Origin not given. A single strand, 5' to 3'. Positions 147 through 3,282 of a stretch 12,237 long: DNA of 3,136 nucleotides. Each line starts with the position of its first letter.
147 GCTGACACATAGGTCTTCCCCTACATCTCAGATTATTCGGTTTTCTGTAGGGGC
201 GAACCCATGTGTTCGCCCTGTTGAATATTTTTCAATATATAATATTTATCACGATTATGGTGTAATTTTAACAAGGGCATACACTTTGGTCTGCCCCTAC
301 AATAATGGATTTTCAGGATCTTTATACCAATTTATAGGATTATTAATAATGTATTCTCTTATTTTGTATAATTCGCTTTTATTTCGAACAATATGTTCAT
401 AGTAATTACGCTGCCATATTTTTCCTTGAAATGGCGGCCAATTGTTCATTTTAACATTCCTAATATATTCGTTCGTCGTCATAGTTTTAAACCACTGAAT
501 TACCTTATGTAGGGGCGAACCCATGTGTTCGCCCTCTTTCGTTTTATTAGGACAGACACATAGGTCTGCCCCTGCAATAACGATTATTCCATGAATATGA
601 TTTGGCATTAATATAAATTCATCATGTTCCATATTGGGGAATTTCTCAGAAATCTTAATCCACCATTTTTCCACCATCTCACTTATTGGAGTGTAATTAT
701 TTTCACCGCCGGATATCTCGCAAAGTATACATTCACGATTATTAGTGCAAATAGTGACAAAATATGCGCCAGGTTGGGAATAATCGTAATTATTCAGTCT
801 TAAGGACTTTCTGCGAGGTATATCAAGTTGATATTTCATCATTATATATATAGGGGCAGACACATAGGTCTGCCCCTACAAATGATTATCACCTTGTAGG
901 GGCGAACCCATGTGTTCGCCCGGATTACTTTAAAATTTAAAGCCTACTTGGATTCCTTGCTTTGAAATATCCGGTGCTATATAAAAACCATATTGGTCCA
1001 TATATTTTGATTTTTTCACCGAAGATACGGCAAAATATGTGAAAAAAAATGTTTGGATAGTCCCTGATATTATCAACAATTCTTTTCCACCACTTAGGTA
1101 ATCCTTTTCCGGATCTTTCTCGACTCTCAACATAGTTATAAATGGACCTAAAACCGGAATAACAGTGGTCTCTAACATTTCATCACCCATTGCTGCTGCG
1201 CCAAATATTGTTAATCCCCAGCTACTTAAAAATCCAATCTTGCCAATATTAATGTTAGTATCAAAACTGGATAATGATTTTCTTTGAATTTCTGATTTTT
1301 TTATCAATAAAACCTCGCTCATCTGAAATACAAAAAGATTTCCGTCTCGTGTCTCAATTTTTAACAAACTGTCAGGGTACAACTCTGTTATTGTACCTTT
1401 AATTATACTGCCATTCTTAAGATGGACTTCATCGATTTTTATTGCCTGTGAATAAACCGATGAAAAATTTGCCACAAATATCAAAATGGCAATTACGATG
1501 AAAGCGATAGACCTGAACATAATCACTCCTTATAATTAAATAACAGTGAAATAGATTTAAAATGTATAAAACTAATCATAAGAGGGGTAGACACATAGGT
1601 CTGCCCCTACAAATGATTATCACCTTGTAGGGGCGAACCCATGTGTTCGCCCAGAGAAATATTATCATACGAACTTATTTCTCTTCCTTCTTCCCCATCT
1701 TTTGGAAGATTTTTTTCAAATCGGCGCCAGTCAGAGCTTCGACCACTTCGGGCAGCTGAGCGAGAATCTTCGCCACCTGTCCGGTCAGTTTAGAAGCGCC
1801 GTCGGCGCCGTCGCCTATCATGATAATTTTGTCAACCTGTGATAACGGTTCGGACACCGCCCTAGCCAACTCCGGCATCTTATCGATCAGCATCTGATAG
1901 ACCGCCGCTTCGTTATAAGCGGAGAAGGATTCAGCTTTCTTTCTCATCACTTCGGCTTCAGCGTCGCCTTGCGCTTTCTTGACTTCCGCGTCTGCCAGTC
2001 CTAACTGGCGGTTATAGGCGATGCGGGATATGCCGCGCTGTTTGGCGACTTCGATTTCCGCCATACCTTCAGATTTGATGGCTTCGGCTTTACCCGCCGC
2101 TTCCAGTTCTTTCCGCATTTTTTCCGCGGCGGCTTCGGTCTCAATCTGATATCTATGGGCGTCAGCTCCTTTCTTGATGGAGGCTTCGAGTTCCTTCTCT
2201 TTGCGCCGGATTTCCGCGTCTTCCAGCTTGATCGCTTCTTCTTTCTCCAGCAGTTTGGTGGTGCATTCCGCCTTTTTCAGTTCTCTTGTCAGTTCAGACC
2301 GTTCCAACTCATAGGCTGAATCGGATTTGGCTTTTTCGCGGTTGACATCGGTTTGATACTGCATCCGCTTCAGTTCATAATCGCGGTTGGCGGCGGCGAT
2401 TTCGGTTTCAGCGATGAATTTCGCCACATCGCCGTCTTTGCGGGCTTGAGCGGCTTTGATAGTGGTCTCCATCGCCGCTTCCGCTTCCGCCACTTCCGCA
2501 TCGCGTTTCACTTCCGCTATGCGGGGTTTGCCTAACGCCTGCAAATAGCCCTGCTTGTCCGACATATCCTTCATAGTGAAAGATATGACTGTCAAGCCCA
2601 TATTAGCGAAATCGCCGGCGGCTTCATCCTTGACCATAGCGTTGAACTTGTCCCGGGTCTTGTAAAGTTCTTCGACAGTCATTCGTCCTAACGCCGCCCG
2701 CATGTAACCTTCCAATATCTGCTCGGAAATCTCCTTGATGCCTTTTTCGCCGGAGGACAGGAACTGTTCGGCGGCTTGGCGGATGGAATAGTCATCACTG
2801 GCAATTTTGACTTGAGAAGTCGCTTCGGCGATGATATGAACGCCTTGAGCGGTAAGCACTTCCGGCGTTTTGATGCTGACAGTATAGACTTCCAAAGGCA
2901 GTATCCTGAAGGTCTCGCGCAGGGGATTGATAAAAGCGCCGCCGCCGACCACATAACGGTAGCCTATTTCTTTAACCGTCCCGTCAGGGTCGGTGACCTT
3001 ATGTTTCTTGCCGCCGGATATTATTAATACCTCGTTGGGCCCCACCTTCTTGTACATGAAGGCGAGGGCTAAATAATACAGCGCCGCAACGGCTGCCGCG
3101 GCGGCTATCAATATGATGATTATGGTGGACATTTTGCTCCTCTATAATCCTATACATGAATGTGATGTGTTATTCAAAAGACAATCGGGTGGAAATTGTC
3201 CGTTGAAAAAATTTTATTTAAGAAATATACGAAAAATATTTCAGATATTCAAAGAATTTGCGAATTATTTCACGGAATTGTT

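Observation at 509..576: RAYT transposase carries a REP doublet inserted in-frame inside its own coding sequence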

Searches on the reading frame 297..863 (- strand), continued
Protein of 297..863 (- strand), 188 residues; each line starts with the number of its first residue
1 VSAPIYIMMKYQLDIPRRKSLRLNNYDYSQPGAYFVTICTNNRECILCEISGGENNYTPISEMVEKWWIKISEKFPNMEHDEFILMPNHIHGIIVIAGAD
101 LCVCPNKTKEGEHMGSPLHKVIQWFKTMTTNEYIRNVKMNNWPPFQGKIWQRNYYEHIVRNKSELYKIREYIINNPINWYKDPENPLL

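Call 51: find_encoding_contigs(protein=P0002, flank=2000, max_places=4)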
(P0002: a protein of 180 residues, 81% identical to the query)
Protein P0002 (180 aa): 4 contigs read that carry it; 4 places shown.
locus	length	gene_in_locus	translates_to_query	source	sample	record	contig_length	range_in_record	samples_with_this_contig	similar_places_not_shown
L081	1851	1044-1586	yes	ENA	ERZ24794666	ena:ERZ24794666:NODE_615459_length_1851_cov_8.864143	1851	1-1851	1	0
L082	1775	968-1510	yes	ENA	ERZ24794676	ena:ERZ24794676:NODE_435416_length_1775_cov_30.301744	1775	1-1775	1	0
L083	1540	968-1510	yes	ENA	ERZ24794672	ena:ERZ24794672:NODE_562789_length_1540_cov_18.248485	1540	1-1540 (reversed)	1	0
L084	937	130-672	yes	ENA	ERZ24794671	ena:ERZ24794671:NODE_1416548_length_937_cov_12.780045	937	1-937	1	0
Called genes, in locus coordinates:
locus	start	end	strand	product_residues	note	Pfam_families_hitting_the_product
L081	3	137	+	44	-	?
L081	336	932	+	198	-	-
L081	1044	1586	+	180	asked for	PF01797:Y1_Tnp (faint)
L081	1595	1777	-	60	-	-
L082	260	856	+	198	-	-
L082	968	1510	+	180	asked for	PF01797:Y1_Tnp (faint)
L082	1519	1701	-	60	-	-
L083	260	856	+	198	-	-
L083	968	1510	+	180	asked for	PF01797:Y1_Tnp (faint)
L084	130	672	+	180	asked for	PF01797:Y1_Tnp (faint)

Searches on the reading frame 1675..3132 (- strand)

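Call 42: search_protein_families(library=pfam, proteins=[window:1675-3132:-], max_evalue=0.001)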
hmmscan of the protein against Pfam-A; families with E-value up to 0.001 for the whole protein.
window:1675-3132:- (485 aa): 2 families
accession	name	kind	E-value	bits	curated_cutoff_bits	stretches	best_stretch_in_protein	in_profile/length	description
PF01145.31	Band_7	-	1e-26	94.5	23.6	1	29-219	2-174/176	SPFH domain / Band 7 family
PF15975.10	Flot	-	1.8e-05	25.3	27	1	381-454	12-92/124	Flotillin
